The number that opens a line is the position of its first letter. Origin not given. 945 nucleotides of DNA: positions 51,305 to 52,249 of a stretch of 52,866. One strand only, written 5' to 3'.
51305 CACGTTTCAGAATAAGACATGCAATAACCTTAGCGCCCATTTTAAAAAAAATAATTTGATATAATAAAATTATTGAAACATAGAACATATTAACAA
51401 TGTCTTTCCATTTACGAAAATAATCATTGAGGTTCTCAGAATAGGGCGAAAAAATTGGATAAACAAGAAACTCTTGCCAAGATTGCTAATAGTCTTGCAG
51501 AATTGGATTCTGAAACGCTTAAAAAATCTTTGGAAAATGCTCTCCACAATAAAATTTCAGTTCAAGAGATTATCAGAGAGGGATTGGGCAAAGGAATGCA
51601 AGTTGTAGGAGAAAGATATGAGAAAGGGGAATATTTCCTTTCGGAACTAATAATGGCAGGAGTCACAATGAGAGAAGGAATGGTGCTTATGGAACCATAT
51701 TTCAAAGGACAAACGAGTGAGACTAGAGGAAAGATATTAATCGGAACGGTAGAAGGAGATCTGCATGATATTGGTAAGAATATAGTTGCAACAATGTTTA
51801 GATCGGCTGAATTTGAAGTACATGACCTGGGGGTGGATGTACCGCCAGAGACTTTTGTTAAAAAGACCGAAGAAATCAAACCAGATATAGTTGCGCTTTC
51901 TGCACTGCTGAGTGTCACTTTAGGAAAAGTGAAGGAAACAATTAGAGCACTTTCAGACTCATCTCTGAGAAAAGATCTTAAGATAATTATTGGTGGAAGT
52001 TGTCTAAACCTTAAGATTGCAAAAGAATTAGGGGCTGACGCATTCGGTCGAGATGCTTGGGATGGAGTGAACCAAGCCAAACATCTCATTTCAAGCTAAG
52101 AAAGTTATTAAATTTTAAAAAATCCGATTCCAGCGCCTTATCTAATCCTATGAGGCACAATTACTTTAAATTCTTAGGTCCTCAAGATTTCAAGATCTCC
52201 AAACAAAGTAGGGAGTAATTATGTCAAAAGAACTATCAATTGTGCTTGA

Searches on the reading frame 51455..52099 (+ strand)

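Call 62: search_protein_families(library=pfam, proteins=[window:51455-52099:+], max_evalue=0.00001)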
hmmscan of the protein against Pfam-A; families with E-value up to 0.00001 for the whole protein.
window:51455-52099:+ (214 aa): 2 families
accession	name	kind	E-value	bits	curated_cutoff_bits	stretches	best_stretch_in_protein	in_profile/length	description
PF02310.24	B12-binding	-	5.8e-25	87.9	32.1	1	92-196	1-107/121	B12 binding domain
PF02607.22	B12-binding_2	-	8.4e-18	64.8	23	1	8-76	3-70/74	B12 binding domain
